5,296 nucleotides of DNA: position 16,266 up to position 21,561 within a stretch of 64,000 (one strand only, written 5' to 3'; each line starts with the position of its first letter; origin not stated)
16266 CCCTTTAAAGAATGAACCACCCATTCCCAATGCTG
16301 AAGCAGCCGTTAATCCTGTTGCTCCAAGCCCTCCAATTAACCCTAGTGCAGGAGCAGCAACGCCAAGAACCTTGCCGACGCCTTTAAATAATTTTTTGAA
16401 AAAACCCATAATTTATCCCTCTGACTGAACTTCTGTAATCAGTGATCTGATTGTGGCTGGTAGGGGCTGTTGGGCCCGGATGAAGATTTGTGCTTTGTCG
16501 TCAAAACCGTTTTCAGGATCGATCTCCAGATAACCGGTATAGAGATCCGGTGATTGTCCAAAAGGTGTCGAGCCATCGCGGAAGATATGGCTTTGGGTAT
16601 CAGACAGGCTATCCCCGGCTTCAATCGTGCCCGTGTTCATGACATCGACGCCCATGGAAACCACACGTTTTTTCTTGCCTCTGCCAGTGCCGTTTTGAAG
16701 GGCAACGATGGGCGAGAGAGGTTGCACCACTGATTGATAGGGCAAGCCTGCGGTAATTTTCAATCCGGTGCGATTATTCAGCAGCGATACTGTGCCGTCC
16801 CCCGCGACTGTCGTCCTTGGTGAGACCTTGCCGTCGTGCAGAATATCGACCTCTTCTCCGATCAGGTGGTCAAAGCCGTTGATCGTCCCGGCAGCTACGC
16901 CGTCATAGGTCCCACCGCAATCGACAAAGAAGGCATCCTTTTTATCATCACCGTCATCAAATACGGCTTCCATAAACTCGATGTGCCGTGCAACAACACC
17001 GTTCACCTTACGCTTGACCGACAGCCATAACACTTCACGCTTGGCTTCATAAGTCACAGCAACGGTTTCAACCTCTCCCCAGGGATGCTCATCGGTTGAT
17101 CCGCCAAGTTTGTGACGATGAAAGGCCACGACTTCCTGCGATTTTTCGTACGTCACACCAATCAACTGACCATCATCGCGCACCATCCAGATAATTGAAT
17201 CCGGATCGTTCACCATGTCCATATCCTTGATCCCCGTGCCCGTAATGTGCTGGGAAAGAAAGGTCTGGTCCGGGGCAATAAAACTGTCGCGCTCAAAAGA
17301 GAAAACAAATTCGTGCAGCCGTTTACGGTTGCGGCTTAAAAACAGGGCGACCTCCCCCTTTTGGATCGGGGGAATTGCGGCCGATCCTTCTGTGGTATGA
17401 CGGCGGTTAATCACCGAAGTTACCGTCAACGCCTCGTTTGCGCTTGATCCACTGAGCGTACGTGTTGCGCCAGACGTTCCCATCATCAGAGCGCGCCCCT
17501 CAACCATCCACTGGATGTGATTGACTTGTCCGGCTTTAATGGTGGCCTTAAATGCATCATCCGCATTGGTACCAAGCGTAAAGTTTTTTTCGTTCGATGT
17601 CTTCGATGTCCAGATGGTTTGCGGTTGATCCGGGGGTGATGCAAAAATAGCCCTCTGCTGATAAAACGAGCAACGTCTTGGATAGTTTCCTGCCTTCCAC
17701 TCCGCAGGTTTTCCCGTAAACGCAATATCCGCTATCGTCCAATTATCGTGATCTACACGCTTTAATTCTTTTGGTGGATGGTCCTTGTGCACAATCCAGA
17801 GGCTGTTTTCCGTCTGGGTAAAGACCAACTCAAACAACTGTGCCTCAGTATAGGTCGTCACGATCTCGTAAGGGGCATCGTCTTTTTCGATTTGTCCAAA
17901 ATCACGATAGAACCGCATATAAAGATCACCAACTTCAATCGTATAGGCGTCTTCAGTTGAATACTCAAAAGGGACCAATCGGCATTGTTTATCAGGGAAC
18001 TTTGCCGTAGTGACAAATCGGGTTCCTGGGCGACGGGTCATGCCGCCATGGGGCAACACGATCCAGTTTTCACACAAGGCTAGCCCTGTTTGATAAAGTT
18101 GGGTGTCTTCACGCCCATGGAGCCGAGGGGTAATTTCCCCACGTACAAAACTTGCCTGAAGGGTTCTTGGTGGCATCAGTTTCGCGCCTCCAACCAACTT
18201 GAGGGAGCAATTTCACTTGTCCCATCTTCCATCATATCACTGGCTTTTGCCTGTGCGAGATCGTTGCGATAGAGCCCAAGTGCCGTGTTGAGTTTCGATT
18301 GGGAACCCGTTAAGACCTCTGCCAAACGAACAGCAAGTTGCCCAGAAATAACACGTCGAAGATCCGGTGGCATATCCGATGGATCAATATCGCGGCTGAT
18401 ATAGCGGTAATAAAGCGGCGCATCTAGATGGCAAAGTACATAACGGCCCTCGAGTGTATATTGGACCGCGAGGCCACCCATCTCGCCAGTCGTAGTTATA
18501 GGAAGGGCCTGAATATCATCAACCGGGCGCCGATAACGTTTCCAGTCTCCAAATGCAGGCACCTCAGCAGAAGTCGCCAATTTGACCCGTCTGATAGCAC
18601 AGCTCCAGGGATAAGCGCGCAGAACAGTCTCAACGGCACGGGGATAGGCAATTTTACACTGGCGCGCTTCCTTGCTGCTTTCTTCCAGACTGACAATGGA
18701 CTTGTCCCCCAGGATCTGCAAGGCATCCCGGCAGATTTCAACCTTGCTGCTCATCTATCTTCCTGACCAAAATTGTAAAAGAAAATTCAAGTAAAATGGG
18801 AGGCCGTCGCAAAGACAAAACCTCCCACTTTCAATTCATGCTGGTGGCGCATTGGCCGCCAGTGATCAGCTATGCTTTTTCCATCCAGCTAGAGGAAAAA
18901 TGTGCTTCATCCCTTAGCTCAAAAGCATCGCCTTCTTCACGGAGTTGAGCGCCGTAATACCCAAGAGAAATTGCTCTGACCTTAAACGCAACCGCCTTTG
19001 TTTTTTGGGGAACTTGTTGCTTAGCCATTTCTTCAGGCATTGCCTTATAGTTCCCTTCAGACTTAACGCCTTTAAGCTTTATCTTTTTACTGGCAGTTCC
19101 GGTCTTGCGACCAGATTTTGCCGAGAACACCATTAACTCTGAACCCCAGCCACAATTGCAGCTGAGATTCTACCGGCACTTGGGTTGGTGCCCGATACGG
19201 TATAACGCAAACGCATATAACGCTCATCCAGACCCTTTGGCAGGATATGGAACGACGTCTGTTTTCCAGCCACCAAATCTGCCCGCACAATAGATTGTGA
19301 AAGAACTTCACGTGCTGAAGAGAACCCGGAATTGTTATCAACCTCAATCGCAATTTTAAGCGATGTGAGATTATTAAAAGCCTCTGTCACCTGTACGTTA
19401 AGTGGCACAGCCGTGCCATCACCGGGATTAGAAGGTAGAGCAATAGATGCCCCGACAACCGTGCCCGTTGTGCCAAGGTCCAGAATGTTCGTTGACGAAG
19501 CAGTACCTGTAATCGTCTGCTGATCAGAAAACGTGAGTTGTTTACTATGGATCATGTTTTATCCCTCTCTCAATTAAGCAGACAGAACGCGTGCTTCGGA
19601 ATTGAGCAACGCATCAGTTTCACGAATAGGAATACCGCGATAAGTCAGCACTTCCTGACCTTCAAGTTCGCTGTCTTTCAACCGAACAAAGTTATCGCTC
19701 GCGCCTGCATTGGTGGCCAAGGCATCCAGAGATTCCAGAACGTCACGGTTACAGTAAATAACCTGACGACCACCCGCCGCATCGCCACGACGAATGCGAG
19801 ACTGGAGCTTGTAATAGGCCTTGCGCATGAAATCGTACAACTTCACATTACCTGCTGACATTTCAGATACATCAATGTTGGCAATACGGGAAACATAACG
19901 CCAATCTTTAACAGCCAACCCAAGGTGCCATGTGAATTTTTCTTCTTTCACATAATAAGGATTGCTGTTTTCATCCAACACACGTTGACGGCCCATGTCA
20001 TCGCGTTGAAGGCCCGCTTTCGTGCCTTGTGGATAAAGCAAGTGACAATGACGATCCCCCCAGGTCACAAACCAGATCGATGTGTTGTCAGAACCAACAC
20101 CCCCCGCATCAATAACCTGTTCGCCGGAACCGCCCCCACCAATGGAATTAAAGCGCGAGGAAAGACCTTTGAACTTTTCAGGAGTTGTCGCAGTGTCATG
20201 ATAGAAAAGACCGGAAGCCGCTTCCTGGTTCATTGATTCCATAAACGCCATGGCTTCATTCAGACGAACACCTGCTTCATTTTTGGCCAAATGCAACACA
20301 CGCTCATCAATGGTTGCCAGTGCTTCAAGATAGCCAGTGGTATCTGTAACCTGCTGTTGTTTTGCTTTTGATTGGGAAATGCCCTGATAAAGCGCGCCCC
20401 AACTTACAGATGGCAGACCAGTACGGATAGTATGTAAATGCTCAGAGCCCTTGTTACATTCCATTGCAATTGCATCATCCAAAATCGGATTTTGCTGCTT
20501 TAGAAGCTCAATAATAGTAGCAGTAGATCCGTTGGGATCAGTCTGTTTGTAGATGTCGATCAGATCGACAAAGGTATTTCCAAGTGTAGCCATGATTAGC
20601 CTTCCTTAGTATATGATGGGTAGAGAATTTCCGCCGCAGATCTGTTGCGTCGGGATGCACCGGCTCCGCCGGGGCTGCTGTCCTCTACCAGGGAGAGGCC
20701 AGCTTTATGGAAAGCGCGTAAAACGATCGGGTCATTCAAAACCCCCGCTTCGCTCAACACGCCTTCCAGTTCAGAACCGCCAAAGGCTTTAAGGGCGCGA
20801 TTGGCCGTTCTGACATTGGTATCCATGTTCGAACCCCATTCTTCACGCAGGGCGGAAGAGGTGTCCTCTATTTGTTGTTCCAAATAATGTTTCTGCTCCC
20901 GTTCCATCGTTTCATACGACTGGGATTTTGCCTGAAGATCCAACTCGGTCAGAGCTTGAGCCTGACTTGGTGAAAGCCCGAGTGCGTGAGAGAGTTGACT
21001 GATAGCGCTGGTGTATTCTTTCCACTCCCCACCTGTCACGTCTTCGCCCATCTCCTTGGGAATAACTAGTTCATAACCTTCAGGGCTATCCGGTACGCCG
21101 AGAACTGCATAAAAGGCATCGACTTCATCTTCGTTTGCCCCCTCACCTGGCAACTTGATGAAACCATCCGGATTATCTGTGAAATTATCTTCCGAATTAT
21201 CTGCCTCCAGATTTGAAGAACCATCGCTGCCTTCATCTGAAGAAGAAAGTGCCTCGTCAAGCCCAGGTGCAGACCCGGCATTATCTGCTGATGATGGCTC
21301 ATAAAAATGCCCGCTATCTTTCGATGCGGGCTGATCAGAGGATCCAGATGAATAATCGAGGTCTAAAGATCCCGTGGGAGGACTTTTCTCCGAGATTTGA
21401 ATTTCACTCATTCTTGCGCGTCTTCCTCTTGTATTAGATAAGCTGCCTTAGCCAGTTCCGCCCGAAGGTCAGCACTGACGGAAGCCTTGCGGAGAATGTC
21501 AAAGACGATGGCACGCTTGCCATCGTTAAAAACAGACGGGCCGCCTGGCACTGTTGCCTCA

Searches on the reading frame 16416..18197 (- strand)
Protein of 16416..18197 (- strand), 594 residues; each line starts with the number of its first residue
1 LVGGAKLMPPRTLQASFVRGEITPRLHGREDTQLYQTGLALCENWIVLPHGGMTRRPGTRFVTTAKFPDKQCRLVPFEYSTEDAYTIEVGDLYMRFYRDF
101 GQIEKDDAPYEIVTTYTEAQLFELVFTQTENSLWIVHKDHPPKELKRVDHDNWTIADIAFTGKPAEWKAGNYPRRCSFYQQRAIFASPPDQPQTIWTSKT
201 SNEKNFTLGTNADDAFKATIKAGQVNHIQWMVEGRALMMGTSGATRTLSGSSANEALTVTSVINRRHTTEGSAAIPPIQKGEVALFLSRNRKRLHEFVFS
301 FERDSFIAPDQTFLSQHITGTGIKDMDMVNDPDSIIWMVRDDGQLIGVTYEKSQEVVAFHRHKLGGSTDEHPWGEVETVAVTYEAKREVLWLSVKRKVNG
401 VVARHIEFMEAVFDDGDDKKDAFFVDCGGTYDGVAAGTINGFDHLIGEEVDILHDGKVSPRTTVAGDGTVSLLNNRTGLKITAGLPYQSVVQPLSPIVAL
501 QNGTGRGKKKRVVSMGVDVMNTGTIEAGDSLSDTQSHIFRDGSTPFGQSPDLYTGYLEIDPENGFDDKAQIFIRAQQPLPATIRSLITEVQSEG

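Call 71: search_protein_families(library=pfam, proteins=[window:16416-18197:-], max_evalue=0.0001)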
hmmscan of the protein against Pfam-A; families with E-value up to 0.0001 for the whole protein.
window:16416-18197:- (594 aa): 0 families

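Call 86: search_protein_families(library=phrogs, proteins=[window:16416-18197:-], max_evalue=0.00001)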
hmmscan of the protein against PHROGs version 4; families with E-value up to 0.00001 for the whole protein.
window:16416-18197:- (594 aa): 4 families
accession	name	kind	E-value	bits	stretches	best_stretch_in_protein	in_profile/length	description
phrog_376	-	tail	2.3e-171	572.7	2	169-594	293-711/712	tail protein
phrog_15566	-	tail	2.3e-64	218.9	2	170-436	45-303/552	tail protein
phrog_20269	-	unknown function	8.8e-51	174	1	8-164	1-159/374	-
phrog_30010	-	unknown function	5.3e-20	72.6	1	288-434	185-322/517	-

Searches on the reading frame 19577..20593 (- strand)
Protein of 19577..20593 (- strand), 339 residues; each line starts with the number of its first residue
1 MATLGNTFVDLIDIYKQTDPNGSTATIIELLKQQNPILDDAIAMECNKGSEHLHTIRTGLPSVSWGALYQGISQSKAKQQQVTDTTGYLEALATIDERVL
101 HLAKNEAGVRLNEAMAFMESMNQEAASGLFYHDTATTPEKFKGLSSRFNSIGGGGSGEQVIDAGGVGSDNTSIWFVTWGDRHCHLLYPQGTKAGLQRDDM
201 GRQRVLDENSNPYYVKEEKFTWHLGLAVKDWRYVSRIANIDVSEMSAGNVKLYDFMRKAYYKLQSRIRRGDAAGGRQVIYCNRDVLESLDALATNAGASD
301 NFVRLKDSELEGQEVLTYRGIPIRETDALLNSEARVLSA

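Call 71: search_protein_families(library=pfam, proteins=[window:19577-20593:-], max_evalue=0.0001)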
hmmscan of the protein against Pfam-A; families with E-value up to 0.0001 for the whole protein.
window:19577-20593:- (339 aa): 1 family
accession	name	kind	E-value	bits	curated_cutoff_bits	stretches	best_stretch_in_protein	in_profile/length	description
PF20911.3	GP7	-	4.5e-131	436.8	27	1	19-336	1-312/313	Major capsid protein GP7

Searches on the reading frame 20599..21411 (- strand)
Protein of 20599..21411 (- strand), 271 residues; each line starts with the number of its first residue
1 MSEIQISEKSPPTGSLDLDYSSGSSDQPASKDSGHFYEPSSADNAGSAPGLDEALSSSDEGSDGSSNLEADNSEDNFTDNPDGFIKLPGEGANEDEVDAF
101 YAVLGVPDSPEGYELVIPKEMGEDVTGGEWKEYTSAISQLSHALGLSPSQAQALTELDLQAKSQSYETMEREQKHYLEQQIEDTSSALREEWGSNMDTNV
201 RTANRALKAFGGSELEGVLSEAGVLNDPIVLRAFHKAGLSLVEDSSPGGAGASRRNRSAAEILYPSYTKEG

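Call 86: search_protein_families(library=phrogs, proteins=[window:20599-21411:-], max_evalue=0.00001)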
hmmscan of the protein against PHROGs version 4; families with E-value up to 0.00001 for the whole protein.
window:20599-21411:- (271 aa): 2 families
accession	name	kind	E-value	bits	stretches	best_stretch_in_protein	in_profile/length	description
phrog_3742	-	unknown function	5.4e-25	89.9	1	89-256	90-243/287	-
phrog_458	-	other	7.7e-22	79.4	1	131-266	105-244/246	protease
